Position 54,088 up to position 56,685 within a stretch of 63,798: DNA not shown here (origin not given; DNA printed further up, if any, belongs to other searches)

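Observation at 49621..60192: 10.6-kb integrative element in tRNA-Arg(ACG) with perfect 48-bp att repeats; satellite-like gene set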

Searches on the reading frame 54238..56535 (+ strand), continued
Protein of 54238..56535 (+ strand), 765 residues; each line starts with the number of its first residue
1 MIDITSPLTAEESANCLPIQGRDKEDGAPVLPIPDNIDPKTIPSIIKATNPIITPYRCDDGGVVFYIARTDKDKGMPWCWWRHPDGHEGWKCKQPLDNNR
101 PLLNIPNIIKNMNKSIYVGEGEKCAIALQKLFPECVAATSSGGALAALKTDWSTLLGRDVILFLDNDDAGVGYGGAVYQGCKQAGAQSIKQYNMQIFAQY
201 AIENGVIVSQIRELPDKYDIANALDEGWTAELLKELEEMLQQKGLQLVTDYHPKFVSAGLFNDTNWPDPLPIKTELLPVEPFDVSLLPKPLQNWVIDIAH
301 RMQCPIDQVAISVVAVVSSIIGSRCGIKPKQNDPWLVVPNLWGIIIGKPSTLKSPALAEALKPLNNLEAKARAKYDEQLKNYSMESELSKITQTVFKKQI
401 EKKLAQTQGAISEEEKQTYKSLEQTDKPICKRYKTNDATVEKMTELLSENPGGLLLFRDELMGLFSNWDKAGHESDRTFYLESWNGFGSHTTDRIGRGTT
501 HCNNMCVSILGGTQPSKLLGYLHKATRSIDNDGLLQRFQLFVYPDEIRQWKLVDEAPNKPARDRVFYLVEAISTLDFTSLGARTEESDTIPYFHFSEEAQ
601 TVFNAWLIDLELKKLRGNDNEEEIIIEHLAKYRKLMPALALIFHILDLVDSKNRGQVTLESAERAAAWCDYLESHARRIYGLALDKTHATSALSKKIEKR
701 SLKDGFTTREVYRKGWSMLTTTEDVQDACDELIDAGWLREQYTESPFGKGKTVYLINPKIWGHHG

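Call 23: find_related_loci(query=A1, collection=genome_contigs, flank=10000)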
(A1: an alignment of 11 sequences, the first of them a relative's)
Query A1 (765 aa) in genome_contigs; peptide patterns used: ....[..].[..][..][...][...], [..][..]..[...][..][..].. (x = any residue, [..] = any of these).
201 stretches matched a pattern; 114 encode a relative of the query (tblastn E <= 1e-3); the best 80 are kept; 80 distinct loci.
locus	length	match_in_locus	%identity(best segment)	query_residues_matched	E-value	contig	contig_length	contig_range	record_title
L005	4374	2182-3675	58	266-762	0e+0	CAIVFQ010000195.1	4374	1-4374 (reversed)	MAG: uncultured Alphaproteobacteria bacterium isolate Umea1p3_bin-936 genome assembly, contig: bin-936:195/217, whole ge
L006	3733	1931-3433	52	264-761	0e+0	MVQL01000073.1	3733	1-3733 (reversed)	MAG: Pelotomaculum sp. PtaB.Bin104 A4E53_contig000073, whole genome shotgun sequence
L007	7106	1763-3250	52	264-761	1e-173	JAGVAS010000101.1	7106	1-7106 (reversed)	MAG: Desulfovibrio sp. isolate DeMMO6_36 c_000000040955, whole genome shotgun sequence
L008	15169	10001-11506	53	260-760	2e-172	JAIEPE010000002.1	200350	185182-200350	MAG: Alphaproteobacteria bacterium isolate co.spades.DASTOOL.1kb_161 c_000000445097, whole genome shotgun sequence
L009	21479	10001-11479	53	265-761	2e-170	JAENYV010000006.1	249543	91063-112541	MAG: Dethiobacter alkaliphilus isolate BL5_bin.7 BL5_bin7_NODE_23_length_249543_cov_23.071282, whole genome shotgun sequ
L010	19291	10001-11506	53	260-760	3e-169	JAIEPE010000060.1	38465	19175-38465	MAG: Alphaproteobacteria bacterium isolate co.spades.DASTOOL.1kb_161 c_000000441732, whole genome shotgun sequence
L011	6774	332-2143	48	184-760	2e-169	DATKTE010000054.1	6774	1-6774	MAG TPA_asm: Alphaproteobacteria bacterium isolate SMAG_U14073 k141_346464, whole genome shotgun sequence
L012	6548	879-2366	53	266-760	1e-169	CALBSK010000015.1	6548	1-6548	MAG TPA_asm: uncultured Alphaproteobacteria bacterium isolate SRR6231180_bin.20_CONCOCT_v1.1_MAG genome assembly, contig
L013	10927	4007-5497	49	265-758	3e-163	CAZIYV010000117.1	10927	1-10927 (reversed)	MAG TPA_asm: uncultured Pelotomaculum sp. isolate SRP302447_co2_772 genome assembly, contig: NODE_16904_length_10927_cov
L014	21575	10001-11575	48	239-760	2e-162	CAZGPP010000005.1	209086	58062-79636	MAG TPA_asm: uncultured Coxiellaceae bacterium isolate SRP242652_co2_27 genome assembly, contig: NODE_48_length_209086_c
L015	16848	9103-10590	50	265-760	6e-161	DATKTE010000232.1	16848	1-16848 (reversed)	MAG TPA_asm: Alphaproteobacteria bacterium isolate SMAG_U14073 k141_1207483, whole genome shotgun sequence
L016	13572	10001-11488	50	265-760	2e-160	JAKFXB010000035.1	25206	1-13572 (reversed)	MAG: Alphaproteobacteria bacterium isolate ND2_Bin_14 ND2_0000188, whole genome shotgun sequence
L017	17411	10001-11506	50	262-762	9e-158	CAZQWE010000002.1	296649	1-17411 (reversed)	MAG TPA_asm: uncultured Alphaproteobacteria bacterium isolate SRP242652_co2_138 genome assembly, contig: NODE_17_length_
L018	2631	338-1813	51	272-761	3e-167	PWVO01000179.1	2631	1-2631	MAG: Candidatus Woesearchaeota archaeon isolate CSSed11_301m CS-Sed11-C109898, whole genome shotgun sequence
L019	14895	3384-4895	47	264-760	5e-156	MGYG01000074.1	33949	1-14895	MAG: Gammaproteobacteria bacterium RIFCSPHIGHO2_12_FULL_43_28 rifcsphigho2_12_scaffold_5060, whole genome shotgun sequen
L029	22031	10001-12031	39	56-743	9e-142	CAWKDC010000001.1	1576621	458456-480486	MAG: uncultured Gammaproteobacteria bacterium isolate MFD05512.bin.1.74 genome assembly, contig: contig_29360, whole gen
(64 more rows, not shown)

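Call 28: search_protein_families(library=ncbifam, proteins=[window:54238-56535:+], max_evalue=0.01)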
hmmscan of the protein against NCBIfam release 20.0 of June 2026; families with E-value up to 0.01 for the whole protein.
window:54238-56535:+ (765 aa): 1 family
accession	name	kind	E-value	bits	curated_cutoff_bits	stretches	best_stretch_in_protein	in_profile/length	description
NF005477.0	PRK07078.1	subfamily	3.6e-12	45.3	1014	1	97-238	176-298/759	hypothetical protein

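Call 34: find_related_loci(query=A1, collection=viral_contigs, flank=10000)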
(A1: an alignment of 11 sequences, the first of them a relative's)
Query A1 (765 aa) in viral_contigs; peptide patterns used: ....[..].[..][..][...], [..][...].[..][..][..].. (x = any residue, [..] = any of these).
48 stretches matched a pattern; 6 encode a relative of the query (tblastn E <= 1e-3); 6 distinct loci.
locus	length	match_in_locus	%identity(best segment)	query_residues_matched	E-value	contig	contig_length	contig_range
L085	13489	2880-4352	42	266-759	4e-116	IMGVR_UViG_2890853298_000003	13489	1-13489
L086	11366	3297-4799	41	256-759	5e-116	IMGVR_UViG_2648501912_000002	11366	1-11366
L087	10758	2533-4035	40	256-759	2e-113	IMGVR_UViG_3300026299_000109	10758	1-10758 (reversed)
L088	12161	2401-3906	39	256-759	1e-112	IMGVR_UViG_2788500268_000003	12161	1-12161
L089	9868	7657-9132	40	265-759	5e-109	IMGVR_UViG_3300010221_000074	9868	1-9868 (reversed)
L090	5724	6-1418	40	285-759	8e-103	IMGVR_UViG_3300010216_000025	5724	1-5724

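Call 41: find_related_loci(query=window:54238-56535:+, collection=metagenome_contigs, flank=10000)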
Query window:54238-56535:+ (765 aa) in metagenome_contigs; peptide patterns used: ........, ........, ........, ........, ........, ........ (x = any residue, [..] = any of these).
261 stretches matched a pattern, but none encodes a relative of the query by tblastn (E <= 1e-3).

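Call 44: find_related_loci(query=A3, collection=metagenome_contigs, flank=10000)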
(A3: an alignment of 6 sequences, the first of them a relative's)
Query A3 (765 aa) in metagenome_contigs; peptide patterns used: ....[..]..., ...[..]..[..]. (x = any residue, [..] = any of these).
166 stretches matched a pattern; 18 encode a relative of the query (tblastn E <= 1e-3); 18 distinct loci.
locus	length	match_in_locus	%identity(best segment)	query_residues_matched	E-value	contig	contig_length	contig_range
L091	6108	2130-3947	49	115-762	0e+0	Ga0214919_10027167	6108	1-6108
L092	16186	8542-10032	52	266-760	3e-162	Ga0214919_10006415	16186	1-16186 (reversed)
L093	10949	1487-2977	51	266-760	2e-162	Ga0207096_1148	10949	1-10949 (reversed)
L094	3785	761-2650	44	109-760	3e-166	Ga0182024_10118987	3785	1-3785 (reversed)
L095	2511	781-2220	51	279-760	2e-170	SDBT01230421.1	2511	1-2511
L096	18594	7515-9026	49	262-760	4e-154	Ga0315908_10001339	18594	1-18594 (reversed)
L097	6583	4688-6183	51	265-760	2e-151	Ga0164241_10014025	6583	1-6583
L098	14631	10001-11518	45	260-765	4e-137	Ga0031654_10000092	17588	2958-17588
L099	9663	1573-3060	44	266-758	2e-133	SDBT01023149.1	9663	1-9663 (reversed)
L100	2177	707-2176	45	256-749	4e-139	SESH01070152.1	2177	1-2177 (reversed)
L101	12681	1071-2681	38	265-761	7e-109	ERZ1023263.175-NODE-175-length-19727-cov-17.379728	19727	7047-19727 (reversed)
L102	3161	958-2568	38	265-761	1e-109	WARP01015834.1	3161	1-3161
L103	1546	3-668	51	534-758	2e-68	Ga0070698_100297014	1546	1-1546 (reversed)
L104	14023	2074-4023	48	127-760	0e+0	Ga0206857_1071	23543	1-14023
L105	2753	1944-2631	46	510-738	5e-53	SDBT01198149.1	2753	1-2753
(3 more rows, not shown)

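Call 59: search_solved_structures(query=window:54238-56535:+, max_evalue=0.01)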
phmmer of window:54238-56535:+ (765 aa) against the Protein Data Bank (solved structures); distinct sequences matched with E-value up to 0.01: 0.

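Call 81: search_dna_similar(query=L029:12934-13374:+, collection=phages, mode=protein, max_evalue=0.01, max_rows=20)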
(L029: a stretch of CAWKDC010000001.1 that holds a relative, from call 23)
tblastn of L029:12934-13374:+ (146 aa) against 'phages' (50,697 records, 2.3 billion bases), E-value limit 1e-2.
No match.

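Call 104: search_protein_families(library=phrogs, proteins=[L088:4366-5580:+, L088:5528-6178:+, L088:6157-7377:+, L088:7374-7799:+, L088:7827-8237:+, L088:8530-10038:+, L085:4633-6060:+, L085:6721-7818:+, L085:9191-10693:+, L085:8732-9166:+], max_evalue=0.001)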
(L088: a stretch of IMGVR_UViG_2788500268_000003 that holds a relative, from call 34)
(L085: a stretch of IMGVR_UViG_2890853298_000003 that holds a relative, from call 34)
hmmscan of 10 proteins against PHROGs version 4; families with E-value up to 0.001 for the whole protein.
L088:4366-5580:+ (404 aa): 3 families
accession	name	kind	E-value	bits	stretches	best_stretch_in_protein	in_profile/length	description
phrog_617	-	head and packaging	2e-74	252.6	1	9-403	209-625/626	major head protein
phrog_10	-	head and packaging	3.7e-58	199.1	1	1-403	260-637/752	major head protein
phrog_2263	-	head and packaging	8.3e-12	45.8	1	27-399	193-541/551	major head protein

L088:5528-6178:+ (216 aa): 10 families
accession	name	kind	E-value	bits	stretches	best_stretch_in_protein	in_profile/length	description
phrog_80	-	head and packaging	7.9e-46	158.5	1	24-185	225-386/607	head maturation protease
phrog_2263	-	head and packaging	2.5e-24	87.1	1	33-175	36-174/551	major head protein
phrog_9644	-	head and packaging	2.8e-18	67.3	1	32-176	159-307/341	head maturation protease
phrog_13042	-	head and packaging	1.6e-16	61.4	1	52-183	46-180/386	major head protein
phrog_36211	-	head and packaging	2.6e-16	60.6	1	50-183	36-170/378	head maturation protease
phrog_37668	-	head and packaging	8.4e-16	59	1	53-180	42-169/313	head maturation protease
phrog_3244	-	head and packaging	1.4e-07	32.5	1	32-175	29-178/326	head maturation protease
phrog_7053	-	head and packaging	2.9e-07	31.4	1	53-182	60-194/390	head maturation protease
phrog_617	-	head and packaging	3.4e-06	27.2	1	53-175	41-159/626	major head protein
phrog_10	-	head and packaging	2.1e-05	24.7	1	29-182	15-175/752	major head protein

L088:6157-7377:+ (406 aa): 6 families
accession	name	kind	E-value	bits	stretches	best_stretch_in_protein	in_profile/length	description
phrog_12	-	head and packaging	8.7e-108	363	1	26-390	72-428/646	portal protein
phrog_2662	-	head and packaging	1.8e-79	269.1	1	41-396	61-424/717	portal protein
phrog_5929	-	head and packaging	2.9e-52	178.3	1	197-383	4-190/228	portal protein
phrog_2271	-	head and packaging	5.5e-26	91.5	1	42-385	47-391/859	portal protein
phrog_11323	-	unknown function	5.6e-20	72.8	1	288-384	1-98/130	-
phrog_21454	-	unknown function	9.2e-17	62.2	1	215-385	2-168/320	-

L088:7374-7799:+ (141 aa): 13 families
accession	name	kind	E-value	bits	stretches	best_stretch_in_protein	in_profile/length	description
phrog_2323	-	DNA, RNA and nucleotide metabolism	5.3e-28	98.2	1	21-115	13-111/113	HNH endonuclease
phrog_144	-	DNA, RNA and nucleotide metabolism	1.5e-19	71.3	1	17-96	59-141/175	HNH endonuclease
phrog_589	-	DNA, RNA and nucleotide metabolism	3.1e-17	63.9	1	27-92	74-143/179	HNH endonuclease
phrog_5956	-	DNA, RNA and nucleotide metabolism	2.5e-14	54.1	1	32-114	47-134/138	HNH endonuclease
phrog_333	-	DNA, RNA and nucleotide metabolism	4.2e-13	50.6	1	19-95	11-86/138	HNH endonuclease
phrog_119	-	DNA, RNA and nucleotide metabolism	4.1e-09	36.8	1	28-95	187-262/443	HNH endonuclease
phrog_4581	-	head and packaging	1.7e-08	35.3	1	31-96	52-117/395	terminase small subunit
phrog_14913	-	DNA, RNA and nucleotide metabolism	7.8e-06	27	1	50-95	50-95/149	HNH endonuclease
phrog_6050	-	DNA, RNA and nucleotide metabolism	1.6e-05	24.9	1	40-92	308-362/402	HNH endonuclease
phrog_10822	-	DNA, RNA and nucleotide metabolism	4.9e-05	24.1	1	60-97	120-156/245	HNH endonuclease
phrog_14736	-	DNA, RNA and nucleotide metabolism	8.3e-05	23.3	1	60-96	51-86/202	HNH endonuclease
phrog_338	-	DNA, RNA and nucleotide metabolism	0.00016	22.2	1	24-100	186-272/340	HNH endonuclease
phrog_1271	-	DNA, RNA and nucleotide metabolism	0.00017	22.1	1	43-90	266-318/361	HNH endonuclease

L088:7827-8237:+ (136 aa): 1 family
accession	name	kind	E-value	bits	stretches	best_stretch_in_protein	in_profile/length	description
phrog_5601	-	head and packaging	2.7e-27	96.7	2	5-74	4-73/161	terminase small subunit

L088:8530-10038:+ (502 aa): 7 families
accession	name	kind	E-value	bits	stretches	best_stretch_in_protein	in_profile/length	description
phrog_9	-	head and packaging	9.4e-131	439.2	1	3-491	184-669/812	terminase large subunit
phrog_2699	-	head and packaging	3.1e-76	257.3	1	206-491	13-299/315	terminase large subunit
phrog_7331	-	head and packaging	3.2e-18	66.4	1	406-493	13-100/113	terminase large subunit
phrog_4914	-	head and packaging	1e-13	52.4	1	3-145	55-208/213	terminase large subunit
phrog_2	-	head and packaging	1.6e-11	44.7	1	25-482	262-589/807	terminase large subunit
phrog_37124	-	unknown function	4.8e-09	37.2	1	303-408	1-119/143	-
phrog_10517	-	head and packaging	5.3e-07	30.4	1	3-98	82-179/207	terminase large subunit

L085:4633-6060:+ (475 aa): 2 families
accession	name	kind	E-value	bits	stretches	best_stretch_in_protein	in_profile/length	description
phrog_617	-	head and packaging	3.7e-67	228.6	1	70-471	205-622/626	major head protein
phrog_10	-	head and packaging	2.5e-52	179.8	1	65-471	262-634/752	major head protein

L085:6721-7818:+ (365 aa): 7 families
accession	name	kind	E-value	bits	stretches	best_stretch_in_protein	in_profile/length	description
phrog_12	-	head and packaging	1.8e-99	335.5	1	5-341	97-424/646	portal protein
phrog_2662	-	head and packaging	7.6e-77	260.5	1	5-340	71-413/717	portal protein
phrog_5929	-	head and packaging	1.2e-46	159.8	1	152-337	4-189/228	portal protein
phrog_2271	-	head and packaging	1.1e-29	103.7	1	3-339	54-390/859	portal protein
phrog_11323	-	unknown function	1.9e-19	71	1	244-340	2-99/130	-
phrog_21454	-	unknown function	2.9e-13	50.7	1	169-339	1-167/320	-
phrog_9856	-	unknown function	4.7e-05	23.5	1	3-146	54-201/223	-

L085:9191-10693:+ (500 aa): 7 families
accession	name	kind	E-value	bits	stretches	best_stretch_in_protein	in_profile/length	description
phrog_9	-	head and packaging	2.1e-131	441.3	1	3-490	184-670/812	terminase large subunit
phrog_2699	-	head and packaging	2.9e-74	250.8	1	204-490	12-300/315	terminase large subunit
phrog_7331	-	head and packaging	9.1e-20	71.4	1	404-489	13-98/113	terminase large subunit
phrog_4914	-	head and packaging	2.3e-11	44.7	1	3-111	55-168/213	terminase large subunit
phrog_37124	-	unknown function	4.8e-07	30.7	1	302-405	1-118/143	-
phrog_10517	-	head and packaging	6.7e-05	23.5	1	3-98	82-179/207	terminase large subunit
phrog_7622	-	head and packaging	0.00052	20.7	0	50-168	84-200/224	terminase large subunit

L085:8732-9166:+ (144 aa): 0 families
